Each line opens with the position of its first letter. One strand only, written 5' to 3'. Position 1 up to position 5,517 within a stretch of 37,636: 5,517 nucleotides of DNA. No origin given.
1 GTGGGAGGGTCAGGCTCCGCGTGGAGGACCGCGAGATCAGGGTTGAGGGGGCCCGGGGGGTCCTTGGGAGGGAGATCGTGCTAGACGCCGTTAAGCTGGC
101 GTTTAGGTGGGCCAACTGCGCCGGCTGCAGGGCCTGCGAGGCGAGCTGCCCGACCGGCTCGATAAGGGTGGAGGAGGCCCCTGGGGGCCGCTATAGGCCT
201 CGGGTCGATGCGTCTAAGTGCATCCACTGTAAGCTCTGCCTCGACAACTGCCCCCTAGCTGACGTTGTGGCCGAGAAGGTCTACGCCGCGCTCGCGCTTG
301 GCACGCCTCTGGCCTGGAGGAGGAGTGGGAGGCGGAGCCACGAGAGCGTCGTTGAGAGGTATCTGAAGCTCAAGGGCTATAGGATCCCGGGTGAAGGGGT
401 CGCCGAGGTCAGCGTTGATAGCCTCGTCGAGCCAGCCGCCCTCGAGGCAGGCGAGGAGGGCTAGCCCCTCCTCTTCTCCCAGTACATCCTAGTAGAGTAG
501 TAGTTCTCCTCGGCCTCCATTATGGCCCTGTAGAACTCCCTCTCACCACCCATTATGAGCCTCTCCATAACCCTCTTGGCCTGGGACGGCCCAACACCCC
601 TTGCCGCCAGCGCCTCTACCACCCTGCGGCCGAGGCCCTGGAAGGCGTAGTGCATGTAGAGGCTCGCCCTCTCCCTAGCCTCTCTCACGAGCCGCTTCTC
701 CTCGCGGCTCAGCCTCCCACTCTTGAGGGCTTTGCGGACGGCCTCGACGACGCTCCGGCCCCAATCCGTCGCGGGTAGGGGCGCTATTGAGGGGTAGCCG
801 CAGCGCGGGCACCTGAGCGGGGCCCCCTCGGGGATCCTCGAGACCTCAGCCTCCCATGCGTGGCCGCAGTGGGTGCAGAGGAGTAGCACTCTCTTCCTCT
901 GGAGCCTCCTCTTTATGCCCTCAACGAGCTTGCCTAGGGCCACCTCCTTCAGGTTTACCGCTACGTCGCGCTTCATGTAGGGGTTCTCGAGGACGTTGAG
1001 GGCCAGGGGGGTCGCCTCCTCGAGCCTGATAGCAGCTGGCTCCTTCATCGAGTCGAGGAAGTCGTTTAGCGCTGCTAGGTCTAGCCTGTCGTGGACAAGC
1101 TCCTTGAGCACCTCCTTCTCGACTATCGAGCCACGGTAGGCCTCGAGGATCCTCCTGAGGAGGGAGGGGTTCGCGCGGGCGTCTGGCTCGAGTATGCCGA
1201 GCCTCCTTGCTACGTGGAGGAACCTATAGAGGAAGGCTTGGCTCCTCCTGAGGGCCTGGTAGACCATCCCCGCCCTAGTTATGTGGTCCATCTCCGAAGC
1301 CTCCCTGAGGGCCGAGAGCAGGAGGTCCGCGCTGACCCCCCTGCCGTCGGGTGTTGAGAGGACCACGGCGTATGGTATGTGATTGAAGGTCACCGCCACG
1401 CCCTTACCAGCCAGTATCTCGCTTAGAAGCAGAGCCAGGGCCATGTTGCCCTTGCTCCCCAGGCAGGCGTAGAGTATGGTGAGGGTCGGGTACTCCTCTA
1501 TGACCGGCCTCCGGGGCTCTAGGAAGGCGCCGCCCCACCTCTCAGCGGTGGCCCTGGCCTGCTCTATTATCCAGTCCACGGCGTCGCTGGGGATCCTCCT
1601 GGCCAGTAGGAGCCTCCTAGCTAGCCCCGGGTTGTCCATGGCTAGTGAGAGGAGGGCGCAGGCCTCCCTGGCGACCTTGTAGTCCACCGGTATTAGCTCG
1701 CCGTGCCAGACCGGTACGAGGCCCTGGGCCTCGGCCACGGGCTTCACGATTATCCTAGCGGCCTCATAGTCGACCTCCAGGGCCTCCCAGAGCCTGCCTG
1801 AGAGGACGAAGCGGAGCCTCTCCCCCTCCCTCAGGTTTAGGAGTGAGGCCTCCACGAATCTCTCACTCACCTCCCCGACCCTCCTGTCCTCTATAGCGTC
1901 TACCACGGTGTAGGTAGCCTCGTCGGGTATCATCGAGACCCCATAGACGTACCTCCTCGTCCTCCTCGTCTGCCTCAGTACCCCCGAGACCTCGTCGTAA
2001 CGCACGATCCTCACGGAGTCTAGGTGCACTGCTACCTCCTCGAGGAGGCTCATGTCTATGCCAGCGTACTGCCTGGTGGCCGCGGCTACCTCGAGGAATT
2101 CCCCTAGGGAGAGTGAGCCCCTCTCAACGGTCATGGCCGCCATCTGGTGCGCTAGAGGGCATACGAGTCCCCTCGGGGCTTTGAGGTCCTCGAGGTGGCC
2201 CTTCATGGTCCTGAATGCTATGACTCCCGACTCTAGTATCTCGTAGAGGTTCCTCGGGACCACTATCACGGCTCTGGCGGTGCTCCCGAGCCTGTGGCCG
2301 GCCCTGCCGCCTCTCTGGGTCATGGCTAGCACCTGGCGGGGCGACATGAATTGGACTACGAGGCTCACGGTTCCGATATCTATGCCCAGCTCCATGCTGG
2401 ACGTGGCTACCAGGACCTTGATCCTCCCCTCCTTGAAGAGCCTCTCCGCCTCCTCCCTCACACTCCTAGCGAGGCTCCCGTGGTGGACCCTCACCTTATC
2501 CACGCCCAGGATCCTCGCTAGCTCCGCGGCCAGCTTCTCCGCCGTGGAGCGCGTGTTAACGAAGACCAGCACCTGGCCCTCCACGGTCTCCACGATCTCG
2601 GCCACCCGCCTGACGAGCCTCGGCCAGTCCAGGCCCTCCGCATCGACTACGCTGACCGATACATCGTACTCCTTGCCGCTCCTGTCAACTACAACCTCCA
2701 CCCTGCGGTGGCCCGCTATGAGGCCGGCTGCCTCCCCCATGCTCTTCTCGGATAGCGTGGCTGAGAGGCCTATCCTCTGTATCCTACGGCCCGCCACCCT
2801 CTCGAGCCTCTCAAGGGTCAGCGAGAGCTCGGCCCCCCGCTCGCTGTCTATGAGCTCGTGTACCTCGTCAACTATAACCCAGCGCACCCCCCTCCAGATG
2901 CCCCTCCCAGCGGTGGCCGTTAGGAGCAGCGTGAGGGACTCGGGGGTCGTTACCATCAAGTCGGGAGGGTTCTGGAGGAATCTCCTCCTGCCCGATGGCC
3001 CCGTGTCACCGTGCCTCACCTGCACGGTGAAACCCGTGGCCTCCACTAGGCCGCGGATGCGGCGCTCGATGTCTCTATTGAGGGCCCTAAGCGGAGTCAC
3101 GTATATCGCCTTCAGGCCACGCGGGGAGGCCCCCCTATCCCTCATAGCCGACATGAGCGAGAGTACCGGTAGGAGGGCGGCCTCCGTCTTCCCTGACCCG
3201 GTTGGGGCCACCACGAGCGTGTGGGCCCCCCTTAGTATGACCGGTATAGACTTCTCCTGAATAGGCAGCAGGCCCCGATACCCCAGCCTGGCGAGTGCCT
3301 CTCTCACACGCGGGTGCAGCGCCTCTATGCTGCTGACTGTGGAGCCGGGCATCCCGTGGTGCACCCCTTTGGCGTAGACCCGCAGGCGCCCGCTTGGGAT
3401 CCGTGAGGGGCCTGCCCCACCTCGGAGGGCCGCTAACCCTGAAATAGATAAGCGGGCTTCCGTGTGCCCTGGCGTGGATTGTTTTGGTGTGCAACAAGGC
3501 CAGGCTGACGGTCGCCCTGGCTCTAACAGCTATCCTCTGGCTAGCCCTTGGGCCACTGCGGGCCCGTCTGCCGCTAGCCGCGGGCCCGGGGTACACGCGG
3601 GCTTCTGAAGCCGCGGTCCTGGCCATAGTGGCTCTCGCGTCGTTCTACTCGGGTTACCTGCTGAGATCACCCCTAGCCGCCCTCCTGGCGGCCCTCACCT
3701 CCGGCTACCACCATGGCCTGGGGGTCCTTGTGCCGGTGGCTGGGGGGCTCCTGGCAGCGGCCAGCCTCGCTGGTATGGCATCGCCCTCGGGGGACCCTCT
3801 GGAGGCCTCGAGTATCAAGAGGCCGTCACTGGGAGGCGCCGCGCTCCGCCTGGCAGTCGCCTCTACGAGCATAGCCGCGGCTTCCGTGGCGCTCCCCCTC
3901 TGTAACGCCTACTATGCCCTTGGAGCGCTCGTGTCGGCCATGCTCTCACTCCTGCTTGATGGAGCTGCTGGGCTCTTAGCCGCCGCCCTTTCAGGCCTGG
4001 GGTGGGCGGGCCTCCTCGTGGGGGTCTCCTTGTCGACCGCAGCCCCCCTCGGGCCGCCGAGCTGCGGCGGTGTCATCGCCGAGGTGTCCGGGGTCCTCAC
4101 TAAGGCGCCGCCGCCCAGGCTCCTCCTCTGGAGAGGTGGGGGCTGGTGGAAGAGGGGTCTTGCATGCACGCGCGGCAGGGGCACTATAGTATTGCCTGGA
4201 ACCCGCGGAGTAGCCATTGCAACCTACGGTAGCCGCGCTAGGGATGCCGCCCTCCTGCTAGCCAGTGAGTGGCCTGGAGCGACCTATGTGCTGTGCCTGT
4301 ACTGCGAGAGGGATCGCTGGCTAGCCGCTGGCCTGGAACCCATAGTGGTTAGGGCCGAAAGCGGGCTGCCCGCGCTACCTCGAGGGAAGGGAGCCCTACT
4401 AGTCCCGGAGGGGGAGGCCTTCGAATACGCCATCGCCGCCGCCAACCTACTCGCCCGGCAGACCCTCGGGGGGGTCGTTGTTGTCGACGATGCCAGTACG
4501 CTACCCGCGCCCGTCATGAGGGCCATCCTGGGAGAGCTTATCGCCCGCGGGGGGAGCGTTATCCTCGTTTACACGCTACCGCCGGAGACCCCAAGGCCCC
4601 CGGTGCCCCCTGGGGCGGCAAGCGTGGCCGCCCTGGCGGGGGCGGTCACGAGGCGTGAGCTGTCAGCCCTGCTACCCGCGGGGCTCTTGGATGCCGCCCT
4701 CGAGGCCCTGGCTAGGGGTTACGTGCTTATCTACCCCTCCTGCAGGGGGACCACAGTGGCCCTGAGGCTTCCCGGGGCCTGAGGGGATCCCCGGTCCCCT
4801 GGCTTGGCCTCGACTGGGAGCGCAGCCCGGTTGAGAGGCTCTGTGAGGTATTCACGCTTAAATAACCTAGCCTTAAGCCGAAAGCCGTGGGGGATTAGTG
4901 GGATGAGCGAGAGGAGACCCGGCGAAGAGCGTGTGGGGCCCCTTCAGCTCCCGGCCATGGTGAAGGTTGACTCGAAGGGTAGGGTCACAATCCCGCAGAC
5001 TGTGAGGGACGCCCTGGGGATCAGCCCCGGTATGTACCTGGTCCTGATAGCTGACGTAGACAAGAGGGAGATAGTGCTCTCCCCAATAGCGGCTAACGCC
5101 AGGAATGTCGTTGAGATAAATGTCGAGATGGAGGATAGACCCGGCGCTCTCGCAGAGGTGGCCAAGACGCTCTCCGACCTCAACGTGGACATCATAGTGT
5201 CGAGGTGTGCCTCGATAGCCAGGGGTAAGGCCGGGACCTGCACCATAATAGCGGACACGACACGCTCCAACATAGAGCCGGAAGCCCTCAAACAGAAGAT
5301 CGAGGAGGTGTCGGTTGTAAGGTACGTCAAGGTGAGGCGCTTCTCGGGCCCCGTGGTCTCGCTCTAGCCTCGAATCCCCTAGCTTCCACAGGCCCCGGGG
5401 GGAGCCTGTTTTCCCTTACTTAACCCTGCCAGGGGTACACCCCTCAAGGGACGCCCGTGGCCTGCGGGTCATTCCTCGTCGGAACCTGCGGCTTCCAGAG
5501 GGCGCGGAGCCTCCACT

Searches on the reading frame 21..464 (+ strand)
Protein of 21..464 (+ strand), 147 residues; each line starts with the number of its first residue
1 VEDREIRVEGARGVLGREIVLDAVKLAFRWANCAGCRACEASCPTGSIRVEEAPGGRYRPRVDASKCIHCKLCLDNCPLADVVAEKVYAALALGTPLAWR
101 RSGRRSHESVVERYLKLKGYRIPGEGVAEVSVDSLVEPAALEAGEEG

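Call 64: search_protein_families(library=pfam, proteins=[window:21-464:+], max_evalue=0.001)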
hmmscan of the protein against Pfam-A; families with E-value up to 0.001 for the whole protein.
window:21-464:+ (147 aa): 11 families
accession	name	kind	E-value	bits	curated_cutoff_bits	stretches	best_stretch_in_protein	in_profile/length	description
PF13183.11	Fer4_8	-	6e-10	40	27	1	64-87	2-25/68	4Fe-4S dicluster domain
PF12838.12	Fer4_7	-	7.2e-10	39.6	27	1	32-78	1-49/52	4Fe-4S dicluster domain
PF12837.12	Fer4_6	-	3.6e-09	36.6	25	1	60-78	2-20/24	4Fe-4S binding domain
PF00037.32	Fer4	-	4e-09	36.4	21.1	2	61-78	2-19/24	4Fe-4S binding domain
PF12797.12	Fer4_2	-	4.1e-09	36.2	24.5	1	59-78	2-21/22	4Fe-4S binding domain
PF13187.11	Fer4_9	-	3.2e-08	33.9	27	1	32-78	1-48/52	4Fe-4S dicluster domain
PF13237.11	Fer4_10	-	7e-08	32.7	25.5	2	32-78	8-53/53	4Fe-4S dicluster domain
PF13534.11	Fer4_17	-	2.6e-07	31.5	22.2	0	66-81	1-16/61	4Fe-4S dicluster domain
PF12800.12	Fer4_4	-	2.6e-07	30.8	24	1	65-78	2-15/17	4Fe-4S binding domain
PF13484.11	Fer4_16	-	3.8e-07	31.2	30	0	32-51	1-20/66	4Fe-4S double cluster binding domain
PF14697.11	Fer4_21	-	4.3e-06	27.2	35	1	31-83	6-57/59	4Fe-4S dicluster domain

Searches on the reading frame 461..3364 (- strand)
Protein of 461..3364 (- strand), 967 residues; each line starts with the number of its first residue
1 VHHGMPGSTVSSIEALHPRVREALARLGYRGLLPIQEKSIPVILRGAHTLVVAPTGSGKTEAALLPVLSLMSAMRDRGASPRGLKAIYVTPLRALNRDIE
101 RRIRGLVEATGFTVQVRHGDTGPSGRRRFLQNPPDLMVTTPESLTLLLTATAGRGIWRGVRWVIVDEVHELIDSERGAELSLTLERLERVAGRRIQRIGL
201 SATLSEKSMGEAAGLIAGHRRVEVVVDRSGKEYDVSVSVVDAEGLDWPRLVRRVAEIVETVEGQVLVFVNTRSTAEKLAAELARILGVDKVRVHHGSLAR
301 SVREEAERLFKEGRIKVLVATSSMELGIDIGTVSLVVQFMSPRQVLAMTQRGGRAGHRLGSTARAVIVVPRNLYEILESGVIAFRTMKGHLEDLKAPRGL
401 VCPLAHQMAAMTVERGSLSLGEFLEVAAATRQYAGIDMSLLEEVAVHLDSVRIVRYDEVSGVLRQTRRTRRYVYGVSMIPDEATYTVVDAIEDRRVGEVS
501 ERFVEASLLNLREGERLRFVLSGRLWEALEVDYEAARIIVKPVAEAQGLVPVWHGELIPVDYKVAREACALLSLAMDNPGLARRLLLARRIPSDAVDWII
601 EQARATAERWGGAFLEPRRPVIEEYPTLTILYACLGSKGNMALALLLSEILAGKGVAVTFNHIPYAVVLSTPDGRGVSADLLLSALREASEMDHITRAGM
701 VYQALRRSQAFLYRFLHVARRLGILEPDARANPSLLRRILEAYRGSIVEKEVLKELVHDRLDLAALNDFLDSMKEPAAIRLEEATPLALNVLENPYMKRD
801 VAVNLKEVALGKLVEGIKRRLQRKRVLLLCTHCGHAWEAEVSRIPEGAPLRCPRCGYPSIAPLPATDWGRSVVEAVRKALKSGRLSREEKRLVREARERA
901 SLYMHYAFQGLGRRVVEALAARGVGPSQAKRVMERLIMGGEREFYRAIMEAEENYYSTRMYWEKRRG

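Call 63: search_protein_families(library=pfam, proteins=[window:461-3364:-], max_evalue=0.001)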
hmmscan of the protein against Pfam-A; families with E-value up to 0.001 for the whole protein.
window:461-3364:- (967 aa): 6 families
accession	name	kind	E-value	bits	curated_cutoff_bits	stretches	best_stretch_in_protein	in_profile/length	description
PF00270.35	DEAD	-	1.7e-37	129.2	26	1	34-207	2-162/167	DEAD/DEAH box helicase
PF00271.37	Helicase_C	-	7.5e-21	74.9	23.5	1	256-356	8-107/110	Helicase conserved C-terminal domain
PF08494.16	DEAD_assoc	-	1.7e-16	61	23.5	1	618-788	5-191/191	DEAD/H associated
PF04851.21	ResIII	-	9.6e-07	29.3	22.5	1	47-205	24-163/164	Type III restriction enzyme, res subunit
PF22590.2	Cas3-like_C_2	-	4.7e-05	24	27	1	263-355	3-101/106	CRISPR-associated nuclease/helicase Cas3, C-terminal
PF19306.5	WH_Lhr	-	0.00034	20.5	27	1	390-545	7-163/168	Large helicase-related protein, winged helix domain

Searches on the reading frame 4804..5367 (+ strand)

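Call 63: search_protein_families(library=pfam, proteins=[window:4804-5367:+], max_evalue=0.001)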
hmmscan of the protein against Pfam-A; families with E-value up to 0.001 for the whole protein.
window:4804-5367:+ (187 aa): 3 families
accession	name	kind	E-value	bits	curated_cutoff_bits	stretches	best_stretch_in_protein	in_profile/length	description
PF04014.23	MazE_antitoxin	-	1.2e-09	38.4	24.7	1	53-97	2-45/48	Antidote-toxin recognition MazE, bacterial antitoxin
PF01842.31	ACT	-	6.5e-08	32.7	27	1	104-155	2-52/66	ACT domain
PF22754.3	bHLH-TF_ACT-like_plant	-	1.9e-05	25.2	27.6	1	101-169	9-74/75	Plant bHLH transcription factor, ACT-like domain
